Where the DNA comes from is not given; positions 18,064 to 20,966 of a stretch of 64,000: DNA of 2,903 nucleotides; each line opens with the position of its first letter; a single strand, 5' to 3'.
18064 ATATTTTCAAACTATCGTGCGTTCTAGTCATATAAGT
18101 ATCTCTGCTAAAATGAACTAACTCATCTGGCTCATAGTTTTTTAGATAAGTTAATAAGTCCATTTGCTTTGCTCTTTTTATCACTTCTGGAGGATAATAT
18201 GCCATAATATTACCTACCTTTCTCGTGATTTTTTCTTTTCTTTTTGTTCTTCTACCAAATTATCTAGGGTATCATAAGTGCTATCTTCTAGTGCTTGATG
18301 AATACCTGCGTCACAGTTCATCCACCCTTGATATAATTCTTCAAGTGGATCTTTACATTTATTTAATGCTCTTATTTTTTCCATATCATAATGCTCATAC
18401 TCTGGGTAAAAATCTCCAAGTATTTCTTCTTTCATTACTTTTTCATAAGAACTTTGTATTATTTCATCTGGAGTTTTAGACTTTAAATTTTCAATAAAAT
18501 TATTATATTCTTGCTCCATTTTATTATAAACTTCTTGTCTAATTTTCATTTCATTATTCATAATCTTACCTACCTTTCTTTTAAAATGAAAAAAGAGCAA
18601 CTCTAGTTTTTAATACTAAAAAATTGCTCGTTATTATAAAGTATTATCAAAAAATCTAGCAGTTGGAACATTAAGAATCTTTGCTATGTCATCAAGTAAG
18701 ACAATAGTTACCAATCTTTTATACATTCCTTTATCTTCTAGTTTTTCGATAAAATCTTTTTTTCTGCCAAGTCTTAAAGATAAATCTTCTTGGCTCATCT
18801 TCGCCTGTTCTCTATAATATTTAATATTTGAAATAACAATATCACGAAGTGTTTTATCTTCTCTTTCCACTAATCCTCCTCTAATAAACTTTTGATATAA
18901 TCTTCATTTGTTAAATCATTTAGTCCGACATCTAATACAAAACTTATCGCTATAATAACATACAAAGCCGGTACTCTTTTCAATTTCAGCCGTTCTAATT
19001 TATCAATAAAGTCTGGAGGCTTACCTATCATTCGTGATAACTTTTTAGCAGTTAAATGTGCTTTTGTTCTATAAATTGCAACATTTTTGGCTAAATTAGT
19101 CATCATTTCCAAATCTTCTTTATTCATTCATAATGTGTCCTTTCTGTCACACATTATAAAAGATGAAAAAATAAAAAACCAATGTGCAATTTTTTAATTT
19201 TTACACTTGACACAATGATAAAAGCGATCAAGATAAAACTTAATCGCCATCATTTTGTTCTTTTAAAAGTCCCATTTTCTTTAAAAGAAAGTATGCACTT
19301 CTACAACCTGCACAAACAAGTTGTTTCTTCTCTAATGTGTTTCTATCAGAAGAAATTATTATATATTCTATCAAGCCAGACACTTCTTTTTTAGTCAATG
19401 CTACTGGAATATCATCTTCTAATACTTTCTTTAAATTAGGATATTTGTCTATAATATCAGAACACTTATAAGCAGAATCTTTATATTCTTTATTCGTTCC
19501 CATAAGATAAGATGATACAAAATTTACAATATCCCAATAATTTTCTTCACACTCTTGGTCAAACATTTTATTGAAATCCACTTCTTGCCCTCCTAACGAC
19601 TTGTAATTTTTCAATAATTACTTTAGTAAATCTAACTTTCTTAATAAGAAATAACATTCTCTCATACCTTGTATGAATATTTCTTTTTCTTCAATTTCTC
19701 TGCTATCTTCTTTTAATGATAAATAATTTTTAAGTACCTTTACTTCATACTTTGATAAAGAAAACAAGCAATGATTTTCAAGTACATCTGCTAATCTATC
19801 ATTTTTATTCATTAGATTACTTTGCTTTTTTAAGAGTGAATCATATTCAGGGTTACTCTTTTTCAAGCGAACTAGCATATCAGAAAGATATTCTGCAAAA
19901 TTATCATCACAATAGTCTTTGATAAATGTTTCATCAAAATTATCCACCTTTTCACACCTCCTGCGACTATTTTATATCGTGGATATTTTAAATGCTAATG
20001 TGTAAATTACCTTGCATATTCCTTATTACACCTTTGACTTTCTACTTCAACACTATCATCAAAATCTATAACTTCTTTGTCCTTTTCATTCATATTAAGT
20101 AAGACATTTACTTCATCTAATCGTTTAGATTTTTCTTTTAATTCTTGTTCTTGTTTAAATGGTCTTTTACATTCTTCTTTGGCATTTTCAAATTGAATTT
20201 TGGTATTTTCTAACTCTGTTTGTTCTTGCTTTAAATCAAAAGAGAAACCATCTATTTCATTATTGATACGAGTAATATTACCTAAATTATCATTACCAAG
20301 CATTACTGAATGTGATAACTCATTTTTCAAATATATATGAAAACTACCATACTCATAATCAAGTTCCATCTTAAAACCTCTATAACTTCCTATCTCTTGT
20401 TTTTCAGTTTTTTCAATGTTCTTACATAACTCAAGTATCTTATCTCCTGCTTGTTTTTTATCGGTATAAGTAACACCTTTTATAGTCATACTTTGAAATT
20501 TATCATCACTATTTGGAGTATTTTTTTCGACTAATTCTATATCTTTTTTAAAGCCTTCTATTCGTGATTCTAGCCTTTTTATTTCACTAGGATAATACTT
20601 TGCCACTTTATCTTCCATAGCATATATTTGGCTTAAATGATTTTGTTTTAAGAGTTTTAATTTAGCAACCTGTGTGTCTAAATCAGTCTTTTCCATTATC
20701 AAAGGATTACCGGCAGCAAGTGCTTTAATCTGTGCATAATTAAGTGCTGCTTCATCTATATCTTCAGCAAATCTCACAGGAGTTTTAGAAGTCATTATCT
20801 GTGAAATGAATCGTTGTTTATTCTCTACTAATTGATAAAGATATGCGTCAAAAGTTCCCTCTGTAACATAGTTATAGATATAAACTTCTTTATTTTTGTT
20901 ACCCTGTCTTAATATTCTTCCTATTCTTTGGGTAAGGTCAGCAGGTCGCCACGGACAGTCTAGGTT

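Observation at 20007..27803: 2598-aa polyvalent protein fusing an N6-adenine methyltransferase and an SNF2/DEAD-like helicase on the ICE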

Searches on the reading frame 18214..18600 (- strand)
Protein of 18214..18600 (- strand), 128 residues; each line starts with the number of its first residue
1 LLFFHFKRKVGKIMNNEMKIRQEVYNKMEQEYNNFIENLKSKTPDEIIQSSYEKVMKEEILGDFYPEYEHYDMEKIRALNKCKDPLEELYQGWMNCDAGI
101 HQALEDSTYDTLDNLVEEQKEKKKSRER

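Call 87: search_protein_families(library=padloc, proteins=[window:18214-18600:-], max_evalue=0.001)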
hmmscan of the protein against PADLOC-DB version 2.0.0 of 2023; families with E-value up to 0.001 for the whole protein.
window:18214-18600:- (128 aa): 0 families

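Call 90: search_protein_families(library=pfam, proteins=[window:18214-18600:-], max_evalue=0.01)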
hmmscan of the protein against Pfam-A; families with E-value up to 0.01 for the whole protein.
window:18214-18600:- (128 aa): 1 family
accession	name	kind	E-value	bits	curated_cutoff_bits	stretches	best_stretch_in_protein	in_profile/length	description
PF12959.12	DUF3848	-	3.2e-18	66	30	1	21-113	2-92/95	Protein of unknown function (DUF3848)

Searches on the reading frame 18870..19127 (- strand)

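Call 87: search_protein_families(library=padloc, proteins=[window:18870-19127:-], max_evalue=0.001)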
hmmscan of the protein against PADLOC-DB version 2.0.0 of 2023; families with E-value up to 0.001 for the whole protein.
window:18870-19127:- (85 aa): 0 families

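Call 90: search_protein_families(library=pfam, proteins=[window:18870-19127:-], max_evalue=0.01)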
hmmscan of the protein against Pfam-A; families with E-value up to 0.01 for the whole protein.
window:18870-19127:- (85 aa): 2 families
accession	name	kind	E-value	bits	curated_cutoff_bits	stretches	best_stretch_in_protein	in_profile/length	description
PF01381.28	HTH_3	-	0.00067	20.1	23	1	18-72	3-55/55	Helix-turn-helix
PF13443.12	HTH_26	-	0.0026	18.4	22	0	22-72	8-57/63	Cro/C1-type HTH DNA-binding domain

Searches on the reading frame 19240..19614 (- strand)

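Call 13: search_protein_families(library=pfam, proteins=[window:19240-19614:-], max_evalue=0.001)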
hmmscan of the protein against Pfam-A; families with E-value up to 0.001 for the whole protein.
window:19240-19614:- (124 aa): 1 family
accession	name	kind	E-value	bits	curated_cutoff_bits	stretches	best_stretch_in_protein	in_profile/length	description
PF20369.3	DUF6664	-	1.1e-07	32.9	27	1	30-117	18-105/105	Family of unknown function (DUF6664)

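Call 87: search_protein_families(library=padloc, proteins=[window:19240-19614:-], max_evalue=0.001)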
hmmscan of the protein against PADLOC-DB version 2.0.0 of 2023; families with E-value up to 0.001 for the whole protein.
window:19240-19614:- (124 aa): 0 families

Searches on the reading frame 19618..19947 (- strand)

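Call 13: search_protein_families(library=pfam, proteins=[window:19618-19947:-], max_evalue=0.001)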
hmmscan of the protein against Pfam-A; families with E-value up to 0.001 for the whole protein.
window:19618-19947:- (109 aa): 1 family
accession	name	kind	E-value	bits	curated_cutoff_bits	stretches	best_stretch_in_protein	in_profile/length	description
PF20369.3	DUF6664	-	1.5e-09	38.8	27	1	6-104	4-101/105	Family of unknown function (DUF6664)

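Call 87: search_protein_families(library=padloc, proteins=[window:19618-19947:-], max_evalue=0.001)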
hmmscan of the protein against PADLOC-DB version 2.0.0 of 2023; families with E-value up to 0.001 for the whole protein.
window:19618-19947:- (109 aa): 0 families

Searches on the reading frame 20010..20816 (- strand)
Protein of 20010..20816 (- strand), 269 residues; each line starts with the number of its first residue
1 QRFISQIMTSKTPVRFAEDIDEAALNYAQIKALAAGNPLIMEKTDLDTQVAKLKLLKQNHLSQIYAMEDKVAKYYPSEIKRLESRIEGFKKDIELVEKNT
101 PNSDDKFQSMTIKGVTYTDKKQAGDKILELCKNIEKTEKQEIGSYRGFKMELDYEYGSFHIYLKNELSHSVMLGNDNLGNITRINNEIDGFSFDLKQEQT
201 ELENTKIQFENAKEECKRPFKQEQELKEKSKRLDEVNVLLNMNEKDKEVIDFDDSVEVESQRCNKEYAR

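Call 11: search_protein_families(library=pfam, proteins=[window:20010-20816:-], max_evalue=5)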
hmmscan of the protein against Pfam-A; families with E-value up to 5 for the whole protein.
seq(269 aa): 4 families
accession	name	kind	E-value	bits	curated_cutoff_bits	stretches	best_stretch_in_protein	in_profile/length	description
PF14612.12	Ino80_Iec3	-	0.0027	18.2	27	1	205-244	10-54/70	IEC3 subunit of the Ino80 complex, chromatin re-modelling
PF05531.17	NPV_P10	-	1.1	10.3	29.8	0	170-204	26-60/75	Nucleopolyhedrovirus P10 protein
PF18210.6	Knl1_RWD_C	-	1.2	9.7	27.8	1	42-87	5-51/151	Knl1 RWD C-terminal domain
PF02601.20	Exonuc_VII_L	-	3.2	7.6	35.9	0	182-265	165-246/315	Exonuclease VII, large subunit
